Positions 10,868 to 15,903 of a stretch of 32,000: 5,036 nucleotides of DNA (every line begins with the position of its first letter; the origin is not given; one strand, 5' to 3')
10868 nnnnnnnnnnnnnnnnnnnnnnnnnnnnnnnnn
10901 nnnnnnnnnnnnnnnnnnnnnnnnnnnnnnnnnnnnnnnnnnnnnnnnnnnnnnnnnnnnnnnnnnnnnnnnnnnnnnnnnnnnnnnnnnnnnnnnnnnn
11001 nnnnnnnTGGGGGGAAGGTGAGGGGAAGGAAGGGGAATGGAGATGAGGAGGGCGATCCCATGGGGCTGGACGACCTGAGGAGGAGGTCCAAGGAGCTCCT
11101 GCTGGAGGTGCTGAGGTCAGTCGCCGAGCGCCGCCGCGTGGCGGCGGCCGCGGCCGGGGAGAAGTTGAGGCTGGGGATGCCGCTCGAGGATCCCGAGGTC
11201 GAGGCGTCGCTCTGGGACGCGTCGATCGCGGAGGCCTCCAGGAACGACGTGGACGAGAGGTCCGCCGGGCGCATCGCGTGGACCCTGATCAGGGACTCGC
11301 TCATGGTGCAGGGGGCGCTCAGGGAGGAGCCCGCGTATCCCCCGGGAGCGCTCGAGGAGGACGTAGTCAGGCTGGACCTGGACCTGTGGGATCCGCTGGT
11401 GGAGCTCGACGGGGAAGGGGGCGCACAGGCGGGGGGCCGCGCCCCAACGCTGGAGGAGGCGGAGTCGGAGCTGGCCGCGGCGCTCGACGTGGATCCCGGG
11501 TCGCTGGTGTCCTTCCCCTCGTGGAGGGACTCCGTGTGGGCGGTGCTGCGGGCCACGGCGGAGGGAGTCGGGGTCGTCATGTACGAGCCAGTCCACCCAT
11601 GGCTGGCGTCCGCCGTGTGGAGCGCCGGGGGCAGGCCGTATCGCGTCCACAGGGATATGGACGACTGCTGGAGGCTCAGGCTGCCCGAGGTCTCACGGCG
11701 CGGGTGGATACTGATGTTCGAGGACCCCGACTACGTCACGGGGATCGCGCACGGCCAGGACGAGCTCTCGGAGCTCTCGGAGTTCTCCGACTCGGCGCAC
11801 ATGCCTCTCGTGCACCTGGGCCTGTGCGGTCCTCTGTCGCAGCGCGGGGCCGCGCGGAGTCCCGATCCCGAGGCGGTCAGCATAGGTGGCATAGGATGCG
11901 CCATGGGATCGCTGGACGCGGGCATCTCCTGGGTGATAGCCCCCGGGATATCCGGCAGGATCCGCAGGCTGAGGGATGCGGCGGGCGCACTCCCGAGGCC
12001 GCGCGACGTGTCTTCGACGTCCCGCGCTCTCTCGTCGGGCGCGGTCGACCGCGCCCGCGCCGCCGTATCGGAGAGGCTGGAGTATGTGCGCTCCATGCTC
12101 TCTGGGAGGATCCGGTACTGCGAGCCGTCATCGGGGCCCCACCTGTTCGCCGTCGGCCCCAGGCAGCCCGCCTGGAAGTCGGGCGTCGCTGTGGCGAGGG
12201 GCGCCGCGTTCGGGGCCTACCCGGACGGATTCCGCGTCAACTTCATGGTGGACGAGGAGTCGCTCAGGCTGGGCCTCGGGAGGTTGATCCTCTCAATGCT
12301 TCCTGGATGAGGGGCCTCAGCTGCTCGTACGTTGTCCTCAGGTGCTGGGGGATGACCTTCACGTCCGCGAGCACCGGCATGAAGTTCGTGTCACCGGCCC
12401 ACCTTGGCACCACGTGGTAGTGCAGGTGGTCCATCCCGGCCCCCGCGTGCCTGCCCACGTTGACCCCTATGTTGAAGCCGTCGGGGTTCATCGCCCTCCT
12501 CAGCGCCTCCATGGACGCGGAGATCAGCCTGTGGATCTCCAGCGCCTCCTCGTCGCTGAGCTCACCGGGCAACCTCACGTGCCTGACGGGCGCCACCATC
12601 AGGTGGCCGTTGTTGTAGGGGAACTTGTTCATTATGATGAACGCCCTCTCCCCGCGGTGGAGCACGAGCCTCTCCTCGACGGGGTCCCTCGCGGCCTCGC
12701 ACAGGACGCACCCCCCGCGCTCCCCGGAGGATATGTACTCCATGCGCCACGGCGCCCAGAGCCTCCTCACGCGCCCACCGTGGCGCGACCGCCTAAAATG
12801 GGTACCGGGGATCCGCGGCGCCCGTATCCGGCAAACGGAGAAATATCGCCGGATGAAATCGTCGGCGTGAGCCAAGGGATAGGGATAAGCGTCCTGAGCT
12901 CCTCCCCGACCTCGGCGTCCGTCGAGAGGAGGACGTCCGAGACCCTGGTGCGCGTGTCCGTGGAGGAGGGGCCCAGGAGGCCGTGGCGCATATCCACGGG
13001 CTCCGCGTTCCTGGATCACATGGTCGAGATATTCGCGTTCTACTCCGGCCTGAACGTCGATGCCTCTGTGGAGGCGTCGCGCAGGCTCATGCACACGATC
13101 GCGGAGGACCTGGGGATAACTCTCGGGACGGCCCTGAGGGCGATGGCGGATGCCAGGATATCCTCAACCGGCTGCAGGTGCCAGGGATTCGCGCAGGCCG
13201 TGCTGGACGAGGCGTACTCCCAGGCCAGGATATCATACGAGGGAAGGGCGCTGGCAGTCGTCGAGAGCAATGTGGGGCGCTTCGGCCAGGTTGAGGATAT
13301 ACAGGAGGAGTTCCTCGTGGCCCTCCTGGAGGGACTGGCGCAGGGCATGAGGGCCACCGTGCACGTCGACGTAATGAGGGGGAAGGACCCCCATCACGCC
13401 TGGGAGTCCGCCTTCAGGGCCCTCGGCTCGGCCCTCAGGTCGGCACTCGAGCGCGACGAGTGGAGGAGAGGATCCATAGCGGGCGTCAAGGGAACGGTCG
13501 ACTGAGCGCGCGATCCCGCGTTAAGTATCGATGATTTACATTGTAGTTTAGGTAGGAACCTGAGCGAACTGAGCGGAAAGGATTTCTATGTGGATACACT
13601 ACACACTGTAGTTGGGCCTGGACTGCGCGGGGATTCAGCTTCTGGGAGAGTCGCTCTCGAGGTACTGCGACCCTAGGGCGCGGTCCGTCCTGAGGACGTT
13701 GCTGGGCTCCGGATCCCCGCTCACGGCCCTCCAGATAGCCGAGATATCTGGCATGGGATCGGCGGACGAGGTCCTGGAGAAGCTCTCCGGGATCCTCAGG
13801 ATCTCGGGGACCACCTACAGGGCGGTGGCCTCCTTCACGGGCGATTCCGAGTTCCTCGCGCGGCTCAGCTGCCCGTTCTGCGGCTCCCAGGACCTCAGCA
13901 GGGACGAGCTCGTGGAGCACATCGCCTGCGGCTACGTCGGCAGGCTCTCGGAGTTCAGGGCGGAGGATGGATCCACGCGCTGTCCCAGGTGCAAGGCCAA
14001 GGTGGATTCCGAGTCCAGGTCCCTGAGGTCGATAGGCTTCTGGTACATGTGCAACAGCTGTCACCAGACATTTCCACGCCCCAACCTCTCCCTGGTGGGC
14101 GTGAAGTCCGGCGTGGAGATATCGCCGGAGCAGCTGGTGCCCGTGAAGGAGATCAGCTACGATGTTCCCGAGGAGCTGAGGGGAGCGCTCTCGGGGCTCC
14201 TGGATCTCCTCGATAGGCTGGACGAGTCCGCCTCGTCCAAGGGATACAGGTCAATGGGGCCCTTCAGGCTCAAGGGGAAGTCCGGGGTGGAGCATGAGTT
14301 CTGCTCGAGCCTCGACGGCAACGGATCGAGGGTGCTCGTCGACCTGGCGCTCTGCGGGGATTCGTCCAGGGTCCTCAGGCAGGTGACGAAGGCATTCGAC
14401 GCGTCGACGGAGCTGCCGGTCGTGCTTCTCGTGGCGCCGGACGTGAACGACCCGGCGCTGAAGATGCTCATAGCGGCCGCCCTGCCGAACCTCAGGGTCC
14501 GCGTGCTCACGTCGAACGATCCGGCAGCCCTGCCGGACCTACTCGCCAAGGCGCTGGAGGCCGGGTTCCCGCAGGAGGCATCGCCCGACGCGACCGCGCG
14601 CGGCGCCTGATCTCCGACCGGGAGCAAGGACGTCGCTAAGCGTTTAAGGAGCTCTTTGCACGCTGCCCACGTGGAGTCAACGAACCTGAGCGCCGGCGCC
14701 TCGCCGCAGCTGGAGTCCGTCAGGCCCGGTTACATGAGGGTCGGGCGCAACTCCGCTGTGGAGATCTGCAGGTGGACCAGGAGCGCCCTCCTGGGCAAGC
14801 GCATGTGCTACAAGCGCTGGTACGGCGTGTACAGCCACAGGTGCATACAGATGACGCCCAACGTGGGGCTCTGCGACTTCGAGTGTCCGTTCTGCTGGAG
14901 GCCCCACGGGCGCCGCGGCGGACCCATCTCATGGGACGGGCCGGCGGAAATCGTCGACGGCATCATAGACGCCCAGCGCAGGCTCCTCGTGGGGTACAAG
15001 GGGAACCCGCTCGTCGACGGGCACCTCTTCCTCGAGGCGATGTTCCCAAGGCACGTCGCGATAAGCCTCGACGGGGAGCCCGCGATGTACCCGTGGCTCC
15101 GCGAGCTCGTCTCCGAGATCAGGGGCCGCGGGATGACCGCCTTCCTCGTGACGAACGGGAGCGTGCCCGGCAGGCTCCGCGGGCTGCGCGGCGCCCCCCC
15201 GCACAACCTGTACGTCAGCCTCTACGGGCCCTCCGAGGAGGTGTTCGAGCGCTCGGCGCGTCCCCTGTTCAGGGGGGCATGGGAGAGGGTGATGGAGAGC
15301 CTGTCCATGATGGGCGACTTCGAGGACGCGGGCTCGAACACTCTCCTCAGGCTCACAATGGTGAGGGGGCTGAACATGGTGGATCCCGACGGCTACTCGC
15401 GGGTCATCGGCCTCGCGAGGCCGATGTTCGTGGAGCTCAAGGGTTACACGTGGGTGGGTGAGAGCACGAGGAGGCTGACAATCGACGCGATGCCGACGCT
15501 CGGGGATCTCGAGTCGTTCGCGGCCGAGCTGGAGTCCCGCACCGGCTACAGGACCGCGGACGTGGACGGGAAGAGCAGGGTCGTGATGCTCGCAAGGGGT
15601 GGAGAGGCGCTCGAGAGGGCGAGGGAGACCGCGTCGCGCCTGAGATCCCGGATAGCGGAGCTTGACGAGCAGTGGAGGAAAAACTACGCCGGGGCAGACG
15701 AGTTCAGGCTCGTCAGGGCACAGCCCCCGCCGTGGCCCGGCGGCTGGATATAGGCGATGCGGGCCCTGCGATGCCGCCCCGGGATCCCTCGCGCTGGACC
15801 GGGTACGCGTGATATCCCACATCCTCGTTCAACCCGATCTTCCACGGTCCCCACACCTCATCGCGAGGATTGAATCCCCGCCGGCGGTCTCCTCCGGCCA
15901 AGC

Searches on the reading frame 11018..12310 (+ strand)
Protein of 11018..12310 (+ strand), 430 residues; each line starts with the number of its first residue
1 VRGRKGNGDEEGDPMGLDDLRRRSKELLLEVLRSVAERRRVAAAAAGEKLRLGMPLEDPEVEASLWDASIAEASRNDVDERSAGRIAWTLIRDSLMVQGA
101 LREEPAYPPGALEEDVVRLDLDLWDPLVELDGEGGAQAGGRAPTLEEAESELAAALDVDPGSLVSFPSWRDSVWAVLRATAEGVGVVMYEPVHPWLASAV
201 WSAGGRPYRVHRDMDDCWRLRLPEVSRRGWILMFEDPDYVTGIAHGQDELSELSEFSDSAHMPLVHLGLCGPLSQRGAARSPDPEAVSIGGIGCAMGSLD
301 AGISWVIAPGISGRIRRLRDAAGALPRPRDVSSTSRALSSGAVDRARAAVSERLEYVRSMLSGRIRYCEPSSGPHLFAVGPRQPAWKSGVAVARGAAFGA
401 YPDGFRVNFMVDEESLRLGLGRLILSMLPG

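Call 7: search_protein_families(library=pfam, proteins=[window:11018-12310:+], max_evalue=0.01)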
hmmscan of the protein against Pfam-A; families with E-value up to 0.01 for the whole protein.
window:11018-12310:+ (430 aa): 1 family
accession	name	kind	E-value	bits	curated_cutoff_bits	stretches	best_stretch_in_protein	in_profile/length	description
PF01817.26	CM_2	-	4.6e-06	27.2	27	1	21-98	2-79/80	Chorismate mutase type II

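Call 8: search_protein_families(library=ncbifam, proteins=[window:11018-12310:+], max_evalue=0.01)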
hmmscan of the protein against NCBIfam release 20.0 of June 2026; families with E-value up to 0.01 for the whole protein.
window:11018-12310:+ (430 aa): 5 families
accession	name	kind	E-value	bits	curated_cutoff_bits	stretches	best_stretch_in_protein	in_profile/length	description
TIGR01791.2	CM_archaeal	equivalog_domain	7.4e-06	25.9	66.95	1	17-98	1-82/83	chorismate mutase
NF007910.0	PRK10622.1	equivalog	1.8e-05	23.8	577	1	18-102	8-92/386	bifunctional chorismate mutase/prephenate dehydratase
NF004925.0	PRK06285.1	equivalog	0.00026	21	77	1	17-98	9-90/99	chorismate mutase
NF006741.0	PRK09269.1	equivalog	0.00029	20.6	158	1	22-98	28-104/194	chorismate mutase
TIGR01806.1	CM_mono2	equivalog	0.0018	18.4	74.15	1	28-103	6-81/114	gamma subclass chorismate mutase AroQ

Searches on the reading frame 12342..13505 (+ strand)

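Call 7: search_protein_families(library=pfam, proteins=[window:12342-13505:+], max_evalue=0.01)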
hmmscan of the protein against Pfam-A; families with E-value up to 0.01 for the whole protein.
window:12342-13505:+ (387 aa): 1 family
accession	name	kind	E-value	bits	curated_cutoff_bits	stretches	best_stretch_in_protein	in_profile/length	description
PF00475.24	IGPD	-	2.2e-27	96.4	27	1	219-365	1-144/144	Imidazoleglycerol-phosphate dehydratase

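Call 8: search_protein_families(library=ncbifam, proteins=[window:12342-13505:+], max_evalue=0.01)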
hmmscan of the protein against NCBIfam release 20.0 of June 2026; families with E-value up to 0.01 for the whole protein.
window:12342-13505:+ (387 aa): 13 families
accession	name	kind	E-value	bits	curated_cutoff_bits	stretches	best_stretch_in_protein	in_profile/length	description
NF002114.0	PRK00951.2-4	equivalog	2.5e-31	108.8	189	1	193-373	3-179/190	imidazoleglycerol-phosphate dehydratase HisB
NF002111.0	PRK00951.2-1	equivalog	4.1e-31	108.1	231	1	191-385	5-193/194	imidazoleglycerol-phosphate dehydratase HisB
NF002106.0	PRK00951.1-1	equivalog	2.6e-29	102.3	283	1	191-385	5-196/197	imidazoleglycerol-phosphate dehydratase HisB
NF002109.0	PRK00951.1-5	equivalog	6.4e-28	97.9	278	1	191-385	4-195/196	imidazoleglycerol-phosphate dehydratase HisB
NF002107.0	PRK00951.1-2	equivalog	5.9e-27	94.6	267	1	192-374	4-183/194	imidazoleglycerol-phosphate dehydratase HisB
NF002110.2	PRK00951.1-6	equivalog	5.2e-24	85.1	266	1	192-385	3-198/199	imidazoleglycerol-phosphate dehydratase HisB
NF002112.0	PRK00951.2-2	equivalog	7.5e-24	84.5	315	1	192-385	4-193/194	imidazoleglycerol-phosphate dehydratase HisB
NF003937.0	PRK05446.1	equivalog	1.2e-23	83.7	443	1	185-378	162-350/355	bifunctional histidinol-phosphatase/imidazoleglycerol-phosphate dehydratase HisB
NF002116.0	PRK00951.2-6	equivalog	1.7e-23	83.6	269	1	191-385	5-196/197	imidazoleglycerol-phosphate dehydratase HisB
NF002108.0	PRK00951.1-3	equivalog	2.9e-23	82.6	328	1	188-386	8-203/205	imidazoleglycerol-phosphate dehydratase HisB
NF002115.0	PRK00951.2-5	equivalog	1.3e-22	80.5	289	1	191-384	4-193/195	imidazoleglycerol-phosphate dehydratase HisB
NF002113.0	PRK00951.2-3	equivalog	5e-18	65.7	288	1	193-385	5-189/190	imidazoleglycerol-phosphate dehydratase HisB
NF010121.0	PRK13598.1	equivalog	1.4e-17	64.1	295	1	191-369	4-179/193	imidazoleglycerol-phosphate dehydratase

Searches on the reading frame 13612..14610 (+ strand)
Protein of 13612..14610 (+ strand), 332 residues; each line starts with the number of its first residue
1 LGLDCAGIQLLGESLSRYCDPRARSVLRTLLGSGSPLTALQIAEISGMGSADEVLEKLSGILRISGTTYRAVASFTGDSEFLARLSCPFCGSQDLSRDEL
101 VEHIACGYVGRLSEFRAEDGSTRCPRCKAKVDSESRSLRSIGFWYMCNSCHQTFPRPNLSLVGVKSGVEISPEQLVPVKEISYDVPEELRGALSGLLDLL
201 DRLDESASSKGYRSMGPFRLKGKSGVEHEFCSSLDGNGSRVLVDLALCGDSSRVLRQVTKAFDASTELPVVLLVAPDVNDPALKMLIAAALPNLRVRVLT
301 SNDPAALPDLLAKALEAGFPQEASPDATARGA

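Call 7: search_protein_families(library=pfam, proteins=[window:13612-14610:+], max_evalue=0.01)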
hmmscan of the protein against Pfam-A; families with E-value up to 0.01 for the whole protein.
window:13612-14610:+ (332 aa): 4 families
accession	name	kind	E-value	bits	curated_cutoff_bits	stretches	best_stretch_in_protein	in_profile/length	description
PF18551.6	TackOD1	-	5e-15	56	32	1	84-183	88-186/188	Thaumarchaeal output domain 1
PF05605.18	zf-Di19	-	0.0004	21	27.5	1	85-133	3-43/54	Drought induced 19 protein (Di19), zinc-binding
PF09723.15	Zn_ribbon_8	-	0.0027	18.1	34.4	0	106-130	11-36/41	Zinc ribbon domain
PF23451.1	Zn_ribbon_PaaD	-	0.0037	17.3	27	0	84-98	14-28/53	PaaD zinc beta ribbon domain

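Call 8: search_protein_families(library=ncbifam, proteins=[window:13612-14610:+], max_evalue=0.01)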
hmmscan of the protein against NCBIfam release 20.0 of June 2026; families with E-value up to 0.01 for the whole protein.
window:13612-14610:+ (332 aa): 2 families
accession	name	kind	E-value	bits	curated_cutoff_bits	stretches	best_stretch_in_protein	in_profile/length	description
TIGR02159.1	PA_CoA_Oxy4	equivalog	0.0055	17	108.15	0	48-106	69-127/146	1,2-phenylacetyl-CoA epoxidase subunit PaaD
TIGR02605.1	CxxC_CxxC_SSSS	subfamily_domain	0.0071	16.4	31.3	0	105-130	10-36/52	FmdB family zinc ribbon protein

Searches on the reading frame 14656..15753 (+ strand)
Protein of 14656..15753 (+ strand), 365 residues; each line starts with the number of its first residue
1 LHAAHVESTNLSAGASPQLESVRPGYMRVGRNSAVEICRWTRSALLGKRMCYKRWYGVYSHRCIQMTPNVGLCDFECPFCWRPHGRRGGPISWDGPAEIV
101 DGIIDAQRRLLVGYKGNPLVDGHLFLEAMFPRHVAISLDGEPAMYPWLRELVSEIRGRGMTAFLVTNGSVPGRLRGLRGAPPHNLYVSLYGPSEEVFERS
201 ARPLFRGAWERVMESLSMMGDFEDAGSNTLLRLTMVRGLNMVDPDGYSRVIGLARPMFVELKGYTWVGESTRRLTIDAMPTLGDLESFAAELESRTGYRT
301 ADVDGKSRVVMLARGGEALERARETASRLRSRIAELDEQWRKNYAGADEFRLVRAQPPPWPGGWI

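Call 7: search_protein_families(library=pfam, proteins=[window:14656-15753:+], max_evalue=0.01)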
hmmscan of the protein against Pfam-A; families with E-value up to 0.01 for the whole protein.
window:14656-15753:+ (365 aa): 2 families
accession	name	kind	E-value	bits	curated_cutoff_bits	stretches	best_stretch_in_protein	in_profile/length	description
PF08608.17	Wyosine_form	-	1.3e-17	64.2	22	1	254-314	2-63/63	Wyosine base formation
PF04055.27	Radical_SAM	-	9.4e-11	42.6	29.5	1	73-242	7-157/166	Radical SAM superfamily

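Call 8: search_protein_families(library=ncbifam, proteins=[window:14656-15753:+], max_evalue=0.01)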
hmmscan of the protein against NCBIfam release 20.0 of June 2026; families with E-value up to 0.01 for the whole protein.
window:14656-15753:+ (365 aa): 2 families
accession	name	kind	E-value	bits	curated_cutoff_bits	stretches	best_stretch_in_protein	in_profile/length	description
TIGR03972.1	rSAM_TYW1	equivalog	1.4e-96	323.1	317.95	1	23-312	7-296/297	4-demethylwyosine synthase TYW1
NF038283.1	viperin_w_prok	equivalog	0.00034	19.9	180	1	73-170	12-94/281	viperin family antiviral radical SAM protein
